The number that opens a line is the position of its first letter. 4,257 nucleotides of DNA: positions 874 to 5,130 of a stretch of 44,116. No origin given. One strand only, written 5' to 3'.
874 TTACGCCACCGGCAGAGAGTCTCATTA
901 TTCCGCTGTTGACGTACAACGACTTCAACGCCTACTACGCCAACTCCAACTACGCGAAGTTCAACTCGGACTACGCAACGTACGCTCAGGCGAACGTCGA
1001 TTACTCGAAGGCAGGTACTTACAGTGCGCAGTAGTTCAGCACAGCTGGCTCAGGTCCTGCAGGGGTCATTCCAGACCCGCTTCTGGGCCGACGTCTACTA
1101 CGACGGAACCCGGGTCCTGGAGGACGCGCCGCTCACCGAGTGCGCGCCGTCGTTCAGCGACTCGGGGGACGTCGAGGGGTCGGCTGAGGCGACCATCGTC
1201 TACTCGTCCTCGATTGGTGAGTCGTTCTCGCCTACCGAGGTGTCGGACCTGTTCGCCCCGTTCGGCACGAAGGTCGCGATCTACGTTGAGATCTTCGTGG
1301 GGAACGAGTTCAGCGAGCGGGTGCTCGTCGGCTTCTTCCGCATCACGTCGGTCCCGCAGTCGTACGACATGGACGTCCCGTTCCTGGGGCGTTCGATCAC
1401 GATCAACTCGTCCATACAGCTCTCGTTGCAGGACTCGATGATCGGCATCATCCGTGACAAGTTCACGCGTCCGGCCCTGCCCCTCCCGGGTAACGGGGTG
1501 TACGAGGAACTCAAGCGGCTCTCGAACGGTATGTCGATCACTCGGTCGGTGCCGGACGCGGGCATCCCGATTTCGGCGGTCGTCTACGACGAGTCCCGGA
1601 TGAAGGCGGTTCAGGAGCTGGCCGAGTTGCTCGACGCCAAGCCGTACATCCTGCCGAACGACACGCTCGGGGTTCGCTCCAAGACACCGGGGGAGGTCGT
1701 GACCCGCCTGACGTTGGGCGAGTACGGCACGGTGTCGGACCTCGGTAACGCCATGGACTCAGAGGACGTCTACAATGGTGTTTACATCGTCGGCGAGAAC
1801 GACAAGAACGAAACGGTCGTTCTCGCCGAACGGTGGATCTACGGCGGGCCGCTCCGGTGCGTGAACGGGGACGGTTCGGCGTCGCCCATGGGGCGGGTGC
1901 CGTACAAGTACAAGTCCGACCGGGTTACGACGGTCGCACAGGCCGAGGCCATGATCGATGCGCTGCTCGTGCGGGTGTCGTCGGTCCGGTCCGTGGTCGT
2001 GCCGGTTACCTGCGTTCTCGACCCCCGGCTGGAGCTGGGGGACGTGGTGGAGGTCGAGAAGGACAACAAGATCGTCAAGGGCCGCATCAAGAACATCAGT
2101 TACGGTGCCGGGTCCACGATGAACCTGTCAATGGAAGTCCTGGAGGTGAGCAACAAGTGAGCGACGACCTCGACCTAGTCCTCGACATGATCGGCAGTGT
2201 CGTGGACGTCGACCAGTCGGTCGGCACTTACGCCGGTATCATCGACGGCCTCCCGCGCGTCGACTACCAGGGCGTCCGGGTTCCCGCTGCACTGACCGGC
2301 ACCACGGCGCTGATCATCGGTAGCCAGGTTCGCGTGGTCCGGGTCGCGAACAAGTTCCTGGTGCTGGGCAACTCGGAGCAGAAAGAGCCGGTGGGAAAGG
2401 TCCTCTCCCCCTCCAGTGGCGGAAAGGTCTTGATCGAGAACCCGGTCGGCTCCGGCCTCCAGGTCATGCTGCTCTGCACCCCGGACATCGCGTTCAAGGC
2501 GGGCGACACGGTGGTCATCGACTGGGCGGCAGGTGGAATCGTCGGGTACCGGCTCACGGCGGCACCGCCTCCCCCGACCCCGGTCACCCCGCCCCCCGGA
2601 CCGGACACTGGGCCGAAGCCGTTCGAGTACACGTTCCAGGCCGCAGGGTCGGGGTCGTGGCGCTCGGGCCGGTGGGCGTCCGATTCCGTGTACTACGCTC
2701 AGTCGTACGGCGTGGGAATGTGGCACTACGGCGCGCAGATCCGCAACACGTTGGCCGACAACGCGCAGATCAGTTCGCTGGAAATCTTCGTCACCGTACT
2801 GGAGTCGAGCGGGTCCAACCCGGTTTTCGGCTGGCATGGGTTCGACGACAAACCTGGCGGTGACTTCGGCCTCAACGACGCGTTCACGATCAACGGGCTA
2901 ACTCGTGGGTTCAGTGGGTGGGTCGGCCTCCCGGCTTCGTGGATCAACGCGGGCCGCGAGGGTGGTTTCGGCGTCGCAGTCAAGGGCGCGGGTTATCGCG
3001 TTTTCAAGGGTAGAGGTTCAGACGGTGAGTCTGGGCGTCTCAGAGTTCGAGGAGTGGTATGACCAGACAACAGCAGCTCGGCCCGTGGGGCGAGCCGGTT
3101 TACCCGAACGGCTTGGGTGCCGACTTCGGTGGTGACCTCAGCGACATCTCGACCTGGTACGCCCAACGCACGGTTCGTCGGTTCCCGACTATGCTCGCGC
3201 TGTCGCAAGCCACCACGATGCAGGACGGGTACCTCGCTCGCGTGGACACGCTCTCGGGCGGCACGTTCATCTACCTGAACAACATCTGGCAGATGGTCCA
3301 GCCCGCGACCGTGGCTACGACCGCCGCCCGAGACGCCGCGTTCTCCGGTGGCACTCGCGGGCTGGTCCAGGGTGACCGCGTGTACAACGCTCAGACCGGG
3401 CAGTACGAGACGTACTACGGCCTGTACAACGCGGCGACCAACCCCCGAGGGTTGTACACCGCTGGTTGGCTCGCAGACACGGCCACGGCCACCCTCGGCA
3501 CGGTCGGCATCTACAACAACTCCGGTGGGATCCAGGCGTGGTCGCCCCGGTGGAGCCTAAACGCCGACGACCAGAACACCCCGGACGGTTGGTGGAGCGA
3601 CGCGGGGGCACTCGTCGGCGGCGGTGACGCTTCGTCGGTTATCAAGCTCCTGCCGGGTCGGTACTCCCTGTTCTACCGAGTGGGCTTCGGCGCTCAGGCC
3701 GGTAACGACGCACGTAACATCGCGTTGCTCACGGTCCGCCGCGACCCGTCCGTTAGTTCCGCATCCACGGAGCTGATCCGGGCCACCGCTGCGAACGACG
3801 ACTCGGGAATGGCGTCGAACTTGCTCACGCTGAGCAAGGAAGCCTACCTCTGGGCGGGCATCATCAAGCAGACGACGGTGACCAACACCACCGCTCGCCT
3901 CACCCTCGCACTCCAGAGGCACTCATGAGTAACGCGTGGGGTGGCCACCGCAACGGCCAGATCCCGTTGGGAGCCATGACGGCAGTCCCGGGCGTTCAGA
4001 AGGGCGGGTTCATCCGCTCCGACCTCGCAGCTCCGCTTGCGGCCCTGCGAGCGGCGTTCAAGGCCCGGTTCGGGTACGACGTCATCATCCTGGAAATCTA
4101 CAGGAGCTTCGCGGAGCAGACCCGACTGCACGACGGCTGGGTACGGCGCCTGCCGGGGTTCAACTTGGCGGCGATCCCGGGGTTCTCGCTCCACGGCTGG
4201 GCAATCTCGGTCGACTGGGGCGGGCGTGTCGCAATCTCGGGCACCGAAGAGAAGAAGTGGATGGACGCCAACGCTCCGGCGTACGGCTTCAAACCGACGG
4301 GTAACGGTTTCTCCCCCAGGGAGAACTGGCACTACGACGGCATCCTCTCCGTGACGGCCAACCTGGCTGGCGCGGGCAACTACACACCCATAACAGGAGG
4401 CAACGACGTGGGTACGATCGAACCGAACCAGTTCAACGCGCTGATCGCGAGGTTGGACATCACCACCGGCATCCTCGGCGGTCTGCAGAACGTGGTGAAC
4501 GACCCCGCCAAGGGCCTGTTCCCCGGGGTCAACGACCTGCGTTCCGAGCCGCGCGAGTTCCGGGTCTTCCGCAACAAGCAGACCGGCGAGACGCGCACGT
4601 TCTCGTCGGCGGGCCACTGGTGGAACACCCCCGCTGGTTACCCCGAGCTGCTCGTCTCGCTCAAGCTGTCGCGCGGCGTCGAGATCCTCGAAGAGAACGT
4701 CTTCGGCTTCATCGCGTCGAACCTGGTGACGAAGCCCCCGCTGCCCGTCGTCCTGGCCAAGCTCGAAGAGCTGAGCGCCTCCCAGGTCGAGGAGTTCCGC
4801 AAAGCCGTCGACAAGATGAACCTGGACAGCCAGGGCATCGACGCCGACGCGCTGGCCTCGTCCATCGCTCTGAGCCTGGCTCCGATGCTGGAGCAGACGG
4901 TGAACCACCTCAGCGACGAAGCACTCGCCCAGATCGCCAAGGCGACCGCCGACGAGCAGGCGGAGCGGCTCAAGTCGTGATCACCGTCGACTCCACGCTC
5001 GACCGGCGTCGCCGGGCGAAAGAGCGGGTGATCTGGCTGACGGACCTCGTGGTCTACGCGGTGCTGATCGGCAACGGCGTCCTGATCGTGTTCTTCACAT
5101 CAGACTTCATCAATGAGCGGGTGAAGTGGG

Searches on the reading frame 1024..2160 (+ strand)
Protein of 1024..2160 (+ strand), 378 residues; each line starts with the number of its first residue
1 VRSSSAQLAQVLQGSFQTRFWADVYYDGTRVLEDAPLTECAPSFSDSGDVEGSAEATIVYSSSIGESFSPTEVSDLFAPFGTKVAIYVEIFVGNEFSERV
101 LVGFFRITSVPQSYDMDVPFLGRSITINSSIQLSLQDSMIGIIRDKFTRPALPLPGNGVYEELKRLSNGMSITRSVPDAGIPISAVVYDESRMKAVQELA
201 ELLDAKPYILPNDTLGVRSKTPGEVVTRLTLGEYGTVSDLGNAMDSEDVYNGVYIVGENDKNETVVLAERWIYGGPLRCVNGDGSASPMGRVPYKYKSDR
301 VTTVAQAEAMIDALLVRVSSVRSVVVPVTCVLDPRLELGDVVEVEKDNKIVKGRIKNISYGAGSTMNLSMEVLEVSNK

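Call 58: search_protein_families(library=pfam, proteins=[window:1024-2160:+], max_evalue=0.01)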
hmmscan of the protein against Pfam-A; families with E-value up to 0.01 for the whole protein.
window:1024-2160:+ (378 aa): 2 families
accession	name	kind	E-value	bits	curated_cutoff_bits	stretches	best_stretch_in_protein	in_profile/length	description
PF16466.10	DUF5047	-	0.00045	21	25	1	68-150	24-95/135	Domain of unknown function (DUF5047)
PF09378.16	HAS-barrel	-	0.0095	16.4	25.2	0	329-362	14-49/90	HAS barrel domain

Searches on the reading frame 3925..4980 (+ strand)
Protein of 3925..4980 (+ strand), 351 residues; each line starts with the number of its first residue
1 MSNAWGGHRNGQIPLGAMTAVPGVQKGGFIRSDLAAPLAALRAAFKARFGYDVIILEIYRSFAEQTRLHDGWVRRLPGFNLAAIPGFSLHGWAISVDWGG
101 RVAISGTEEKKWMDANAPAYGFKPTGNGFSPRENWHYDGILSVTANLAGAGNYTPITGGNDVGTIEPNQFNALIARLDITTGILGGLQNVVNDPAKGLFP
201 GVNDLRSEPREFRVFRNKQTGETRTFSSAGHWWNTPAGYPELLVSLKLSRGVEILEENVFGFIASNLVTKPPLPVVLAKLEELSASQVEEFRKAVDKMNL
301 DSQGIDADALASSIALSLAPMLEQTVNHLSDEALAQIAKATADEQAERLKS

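Call 58: search_protein_families(library=pfam, proteins=[window:3925-4980:+], max_evalue=0.01)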
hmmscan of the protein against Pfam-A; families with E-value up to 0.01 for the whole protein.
window:3925-4980:+ (351 aa): 1 family
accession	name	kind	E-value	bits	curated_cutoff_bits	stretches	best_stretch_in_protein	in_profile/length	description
PF02557.22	VanY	-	1.5e-06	28.5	25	1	31-137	5-127/132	D-alanyl-D-alanine carboxypeptidase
